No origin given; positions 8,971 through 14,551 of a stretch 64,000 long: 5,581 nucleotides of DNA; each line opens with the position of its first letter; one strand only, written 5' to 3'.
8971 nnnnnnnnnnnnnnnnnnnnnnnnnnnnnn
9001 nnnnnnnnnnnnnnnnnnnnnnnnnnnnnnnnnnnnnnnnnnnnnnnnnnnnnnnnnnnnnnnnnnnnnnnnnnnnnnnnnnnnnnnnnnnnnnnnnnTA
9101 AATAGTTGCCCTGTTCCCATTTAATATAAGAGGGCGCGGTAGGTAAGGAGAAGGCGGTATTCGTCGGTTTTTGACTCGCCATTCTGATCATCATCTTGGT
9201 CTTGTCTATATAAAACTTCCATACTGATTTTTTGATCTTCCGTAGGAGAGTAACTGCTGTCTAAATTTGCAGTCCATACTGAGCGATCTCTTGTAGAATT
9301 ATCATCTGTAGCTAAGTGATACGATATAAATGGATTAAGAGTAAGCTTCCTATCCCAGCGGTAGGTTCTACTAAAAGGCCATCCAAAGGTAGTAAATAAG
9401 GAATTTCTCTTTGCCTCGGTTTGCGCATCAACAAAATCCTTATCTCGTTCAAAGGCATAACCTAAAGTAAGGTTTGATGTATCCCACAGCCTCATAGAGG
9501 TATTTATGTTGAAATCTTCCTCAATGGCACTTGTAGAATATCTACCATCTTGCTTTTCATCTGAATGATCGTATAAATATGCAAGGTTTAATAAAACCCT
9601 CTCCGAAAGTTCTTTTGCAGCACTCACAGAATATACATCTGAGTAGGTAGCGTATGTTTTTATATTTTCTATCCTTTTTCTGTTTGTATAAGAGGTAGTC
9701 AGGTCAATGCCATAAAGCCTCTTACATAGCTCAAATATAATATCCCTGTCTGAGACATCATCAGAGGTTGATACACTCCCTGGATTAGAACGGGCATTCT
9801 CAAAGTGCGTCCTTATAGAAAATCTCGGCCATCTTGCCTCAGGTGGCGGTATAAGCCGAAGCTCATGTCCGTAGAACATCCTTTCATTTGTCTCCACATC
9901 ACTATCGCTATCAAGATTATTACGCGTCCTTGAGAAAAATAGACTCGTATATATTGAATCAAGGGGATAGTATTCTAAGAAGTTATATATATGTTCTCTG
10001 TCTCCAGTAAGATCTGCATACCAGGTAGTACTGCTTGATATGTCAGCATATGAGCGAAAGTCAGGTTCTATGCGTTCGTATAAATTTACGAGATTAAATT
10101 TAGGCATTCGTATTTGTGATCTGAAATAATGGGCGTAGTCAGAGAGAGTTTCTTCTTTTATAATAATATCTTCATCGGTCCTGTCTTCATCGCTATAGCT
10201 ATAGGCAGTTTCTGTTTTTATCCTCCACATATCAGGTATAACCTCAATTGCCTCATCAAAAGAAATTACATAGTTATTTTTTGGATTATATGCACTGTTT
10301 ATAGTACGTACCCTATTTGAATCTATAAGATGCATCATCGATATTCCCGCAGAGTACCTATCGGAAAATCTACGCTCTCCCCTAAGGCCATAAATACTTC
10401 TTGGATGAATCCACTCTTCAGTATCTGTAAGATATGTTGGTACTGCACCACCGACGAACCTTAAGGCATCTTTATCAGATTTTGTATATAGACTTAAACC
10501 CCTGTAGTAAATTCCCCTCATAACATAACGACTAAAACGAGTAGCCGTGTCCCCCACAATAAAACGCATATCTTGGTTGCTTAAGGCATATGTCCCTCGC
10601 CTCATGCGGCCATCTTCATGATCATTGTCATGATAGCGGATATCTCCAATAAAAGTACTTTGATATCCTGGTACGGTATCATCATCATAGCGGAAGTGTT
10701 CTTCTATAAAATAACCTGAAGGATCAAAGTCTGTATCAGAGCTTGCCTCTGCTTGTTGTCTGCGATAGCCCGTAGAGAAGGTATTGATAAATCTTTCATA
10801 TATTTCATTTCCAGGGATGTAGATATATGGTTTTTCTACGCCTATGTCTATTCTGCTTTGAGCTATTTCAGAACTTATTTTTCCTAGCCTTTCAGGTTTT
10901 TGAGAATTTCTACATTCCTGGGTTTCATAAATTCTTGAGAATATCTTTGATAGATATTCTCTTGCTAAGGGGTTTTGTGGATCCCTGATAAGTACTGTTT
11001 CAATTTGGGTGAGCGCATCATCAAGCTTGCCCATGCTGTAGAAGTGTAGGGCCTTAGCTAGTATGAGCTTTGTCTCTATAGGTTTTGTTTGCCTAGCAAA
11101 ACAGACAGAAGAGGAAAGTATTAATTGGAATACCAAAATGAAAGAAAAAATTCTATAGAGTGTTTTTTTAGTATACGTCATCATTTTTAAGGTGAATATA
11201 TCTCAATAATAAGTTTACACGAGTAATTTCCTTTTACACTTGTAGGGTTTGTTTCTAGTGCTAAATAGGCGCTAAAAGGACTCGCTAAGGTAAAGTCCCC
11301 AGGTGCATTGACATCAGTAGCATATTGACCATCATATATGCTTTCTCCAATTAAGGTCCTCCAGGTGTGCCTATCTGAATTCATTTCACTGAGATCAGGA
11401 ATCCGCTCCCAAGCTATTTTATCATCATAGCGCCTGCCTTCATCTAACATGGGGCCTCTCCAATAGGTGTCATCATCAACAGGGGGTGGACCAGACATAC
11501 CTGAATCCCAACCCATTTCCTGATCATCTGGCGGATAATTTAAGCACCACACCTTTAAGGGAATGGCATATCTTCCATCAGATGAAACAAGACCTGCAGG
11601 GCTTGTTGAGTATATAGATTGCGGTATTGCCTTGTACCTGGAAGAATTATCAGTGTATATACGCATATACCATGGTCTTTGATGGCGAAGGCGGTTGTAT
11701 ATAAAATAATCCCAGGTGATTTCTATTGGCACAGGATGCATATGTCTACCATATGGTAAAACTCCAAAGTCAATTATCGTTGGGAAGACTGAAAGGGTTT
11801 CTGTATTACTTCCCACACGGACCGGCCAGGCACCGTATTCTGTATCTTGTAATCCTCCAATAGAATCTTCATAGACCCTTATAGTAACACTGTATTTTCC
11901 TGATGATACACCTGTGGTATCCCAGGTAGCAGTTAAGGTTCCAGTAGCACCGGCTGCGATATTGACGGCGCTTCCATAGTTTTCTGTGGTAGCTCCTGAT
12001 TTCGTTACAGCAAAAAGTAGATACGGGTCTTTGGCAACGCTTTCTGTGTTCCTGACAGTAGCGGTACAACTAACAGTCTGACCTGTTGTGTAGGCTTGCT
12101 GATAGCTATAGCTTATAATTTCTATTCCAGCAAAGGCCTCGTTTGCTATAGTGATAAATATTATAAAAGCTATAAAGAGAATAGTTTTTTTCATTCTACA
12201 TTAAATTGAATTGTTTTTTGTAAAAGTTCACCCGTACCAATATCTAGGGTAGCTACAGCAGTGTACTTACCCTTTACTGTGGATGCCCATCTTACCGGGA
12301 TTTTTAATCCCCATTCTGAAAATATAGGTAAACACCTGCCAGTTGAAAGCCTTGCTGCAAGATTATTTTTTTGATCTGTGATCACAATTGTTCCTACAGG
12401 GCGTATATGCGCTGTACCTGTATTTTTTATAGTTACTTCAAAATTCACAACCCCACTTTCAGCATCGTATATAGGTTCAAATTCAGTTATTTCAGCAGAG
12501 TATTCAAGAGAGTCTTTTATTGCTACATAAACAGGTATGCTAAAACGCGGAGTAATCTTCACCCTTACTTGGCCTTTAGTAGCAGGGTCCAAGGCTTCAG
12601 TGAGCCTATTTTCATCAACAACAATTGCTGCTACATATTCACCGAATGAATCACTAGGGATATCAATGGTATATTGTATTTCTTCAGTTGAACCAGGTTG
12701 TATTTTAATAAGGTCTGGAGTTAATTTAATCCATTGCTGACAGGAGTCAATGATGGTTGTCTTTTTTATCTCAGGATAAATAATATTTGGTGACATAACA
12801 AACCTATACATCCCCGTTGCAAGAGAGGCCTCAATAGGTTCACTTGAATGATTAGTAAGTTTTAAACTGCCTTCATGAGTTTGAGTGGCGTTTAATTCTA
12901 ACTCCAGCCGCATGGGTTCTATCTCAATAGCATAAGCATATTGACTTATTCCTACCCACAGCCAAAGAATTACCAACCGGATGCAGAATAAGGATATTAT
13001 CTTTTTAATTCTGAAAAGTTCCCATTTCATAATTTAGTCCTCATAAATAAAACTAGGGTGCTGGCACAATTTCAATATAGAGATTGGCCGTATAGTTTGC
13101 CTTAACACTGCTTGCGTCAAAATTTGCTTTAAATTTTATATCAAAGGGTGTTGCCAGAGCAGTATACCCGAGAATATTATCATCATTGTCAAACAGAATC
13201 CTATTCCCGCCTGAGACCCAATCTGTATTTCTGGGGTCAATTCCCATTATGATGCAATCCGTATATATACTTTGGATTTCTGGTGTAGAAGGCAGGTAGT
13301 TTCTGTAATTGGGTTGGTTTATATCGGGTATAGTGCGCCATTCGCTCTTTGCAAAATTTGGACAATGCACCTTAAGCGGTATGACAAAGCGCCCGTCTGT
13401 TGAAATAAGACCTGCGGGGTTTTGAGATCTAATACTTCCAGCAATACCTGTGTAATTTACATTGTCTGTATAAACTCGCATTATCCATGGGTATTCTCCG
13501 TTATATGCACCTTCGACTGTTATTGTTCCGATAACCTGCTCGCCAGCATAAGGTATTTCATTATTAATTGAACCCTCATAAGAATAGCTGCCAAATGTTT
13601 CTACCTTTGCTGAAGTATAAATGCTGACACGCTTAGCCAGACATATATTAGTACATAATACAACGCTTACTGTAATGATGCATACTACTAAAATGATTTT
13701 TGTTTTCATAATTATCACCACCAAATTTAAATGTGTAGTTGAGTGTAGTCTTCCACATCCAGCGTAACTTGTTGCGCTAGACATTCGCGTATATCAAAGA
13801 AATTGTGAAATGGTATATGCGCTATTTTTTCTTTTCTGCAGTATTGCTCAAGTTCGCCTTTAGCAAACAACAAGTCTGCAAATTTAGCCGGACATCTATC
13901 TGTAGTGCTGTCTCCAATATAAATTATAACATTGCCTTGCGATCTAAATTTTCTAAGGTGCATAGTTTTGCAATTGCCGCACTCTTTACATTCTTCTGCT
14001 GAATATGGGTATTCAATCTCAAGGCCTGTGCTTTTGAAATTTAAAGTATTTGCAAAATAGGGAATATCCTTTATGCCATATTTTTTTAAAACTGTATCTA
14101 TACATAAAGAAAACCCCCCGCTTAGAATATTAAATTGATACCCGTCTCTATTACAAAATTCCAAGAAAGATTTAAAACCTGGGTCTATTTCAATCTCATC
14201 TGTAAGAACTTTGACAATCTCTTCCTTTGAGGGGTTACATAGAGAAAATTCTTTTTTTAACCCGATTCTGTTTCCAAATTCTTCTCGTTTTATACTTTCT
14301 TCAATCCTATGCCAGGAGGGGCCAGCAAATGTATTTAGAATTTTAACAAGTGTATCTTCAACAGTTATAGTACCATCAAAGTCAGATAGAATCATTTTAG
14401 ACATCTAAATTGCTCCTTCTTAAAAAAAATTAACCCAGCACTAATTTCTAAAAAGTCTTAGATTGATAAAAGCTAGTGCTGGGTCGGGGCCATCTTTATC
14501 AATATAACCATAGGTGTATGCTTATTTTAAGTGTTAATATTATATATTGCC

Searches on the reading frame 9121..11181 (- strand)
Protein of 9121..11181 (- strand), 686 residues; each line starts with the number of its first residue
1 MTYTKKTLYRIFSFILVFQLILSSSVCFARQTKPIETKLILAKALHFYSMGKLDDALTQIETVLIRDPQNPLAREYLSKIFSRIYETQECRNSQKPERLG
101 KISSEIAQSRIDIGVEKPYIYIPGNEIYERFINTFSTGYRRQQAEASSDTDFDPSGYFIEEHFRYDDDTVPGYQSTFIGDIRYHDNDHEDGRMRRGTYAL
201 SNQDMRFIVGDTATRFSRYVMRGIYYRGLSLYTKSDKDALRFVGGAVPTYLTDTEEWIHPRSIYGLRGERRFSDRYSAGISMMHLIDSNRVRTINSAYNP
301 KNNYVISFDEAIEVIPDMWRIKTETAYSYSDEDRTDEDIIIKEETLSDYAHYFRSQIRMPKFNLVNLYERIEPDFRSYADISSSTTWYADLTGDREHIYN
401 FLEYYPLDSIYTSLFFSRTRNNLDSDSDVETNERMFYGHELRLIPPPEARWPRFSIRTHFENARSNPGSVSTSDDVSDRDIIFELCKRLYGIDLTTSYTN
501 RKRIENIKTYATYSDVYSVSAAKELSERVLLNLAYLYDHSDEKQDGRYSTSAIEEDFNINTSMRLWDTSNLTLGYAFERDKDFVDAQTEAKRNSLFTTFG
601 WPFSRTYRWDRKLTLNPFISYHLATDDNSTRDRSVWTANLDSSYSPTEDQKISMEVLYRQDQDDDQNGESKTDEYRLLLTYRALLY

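Call 60: search_protein_families(library=pfam, proteins=[window:9121-11181:-], max_evalue=0.1)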
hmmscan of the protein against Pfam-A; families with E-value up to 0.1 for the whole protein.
window:9121-11181:- (686 aa): 1 family
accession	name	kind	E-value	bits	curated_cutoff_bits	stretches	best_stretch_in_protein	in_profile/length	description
PF13432.12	TPR_16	-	0.0011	19.8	32.7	1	41-79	1-39/65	Tetratricopeptide repeat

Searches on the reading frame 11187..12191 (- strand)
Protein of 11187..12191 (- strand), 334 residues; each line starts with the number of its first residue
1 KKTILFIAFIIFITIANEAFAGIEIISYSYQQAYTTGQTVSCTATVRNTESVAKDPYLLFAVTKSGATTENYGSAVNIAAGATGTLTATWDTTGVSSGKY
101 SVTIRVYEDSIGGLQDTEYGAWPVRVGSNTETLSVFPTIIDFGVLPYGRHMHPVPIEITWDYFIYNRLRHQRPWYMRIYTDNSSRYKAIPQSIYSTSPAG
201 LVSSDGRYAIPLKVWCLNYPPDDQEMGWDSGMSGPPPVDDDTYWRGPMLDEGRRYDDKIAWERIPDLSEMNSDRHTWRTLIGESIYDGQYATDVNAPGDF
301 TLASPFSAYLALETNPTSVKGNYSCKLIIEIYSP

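Call 60: search_protein_families(library=pfam, proteins=[window:11187-12191:-], max_evalue=0.1)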
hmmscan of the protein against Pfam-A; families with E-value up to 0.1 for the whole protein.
window:11187-12191:- (334 aa): 2 families
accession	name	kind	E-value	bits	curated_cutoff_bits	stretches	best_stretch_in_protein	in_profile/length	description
PF25275.1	Golvesin_C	-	0.0039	17.7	31.6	1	64-112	19-66/132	Golvesin C-terminal domain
PF07610.17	DUF1573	-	0.0058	17.1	26.1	1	32-108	12-83/98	Protein of unknown function (DUF1573)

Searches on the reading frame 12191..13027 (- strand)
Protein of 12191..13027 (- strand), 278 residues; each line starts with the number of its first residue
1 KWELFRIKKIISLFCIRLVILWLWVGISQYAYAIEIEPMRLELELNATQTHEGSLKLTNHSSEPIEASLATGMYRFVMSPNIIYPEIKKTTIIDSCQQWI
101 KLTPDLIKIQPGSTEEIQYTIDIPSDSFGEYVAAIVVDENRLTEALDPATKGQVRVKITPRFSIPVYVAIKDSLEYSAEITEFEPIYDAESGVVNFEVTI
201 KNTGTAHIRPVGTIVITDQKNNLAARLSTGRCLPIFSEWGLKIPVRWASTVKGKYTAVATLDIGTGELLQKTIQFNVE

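Call 60: search_protein_families(library=pfam, proteins=[window:12191-13027:-], max_evalue=0.1)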
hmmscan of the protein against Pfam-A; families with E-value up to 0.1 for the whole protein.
window:12191-13027:- (278 aa): 4 families
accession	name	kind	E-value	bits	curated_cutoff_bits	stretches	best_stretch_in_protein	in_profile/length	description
PF06030.18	WxLIP_PGBD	-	0.0023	18.4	27.3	1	42-131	20-113/121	WxL Interacting Protein, peptidoglycan binding domain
PF07705.17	CARDB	-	0.015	15.9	22.7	0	193-222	20-49/101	CARDB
PF22076.2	Cep192_D6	-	0.025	15.2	35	0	34-77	4-48/101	Cep192 domain 6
PF06280.18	fn3_5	-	0.06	14.5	27.6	0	98-126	51-83/112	Fn3-like domain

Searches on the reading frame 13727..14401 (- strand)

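Call 60: search_protein_families(library=pfam, proteins=[window:13727-14401:-], max_evalue=0.1)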
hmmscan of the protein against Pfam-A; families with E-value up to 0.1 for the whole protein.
window:13727-14401:- (224 aa): 5 families
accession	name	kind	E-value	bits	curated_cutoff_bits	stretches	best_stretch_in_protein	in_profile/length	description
PF06888.18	Put_Phosphatase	-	1.5e-13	51.2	27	1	4-174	3-187/234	Putative Phosphatase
PF12710.13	HAD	-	2e-11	45.1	27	1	4-169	1-185/189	haloacid dehalogenase-like hydrolase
PF00702.32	Hydrolase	-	2.5e-07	31.7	26.4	1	3-168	3-183/191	haloacid dehalogenase-like hydrolase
PF13419.12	HAD_2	-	0.0017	18.9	23.8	0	4-112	1-120/178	Haloacid dehalogenase-like hydrolase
PF01976.22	DUF116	-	0.019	14.9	25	1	132-162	59-89/155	Protein of unknown function DUF116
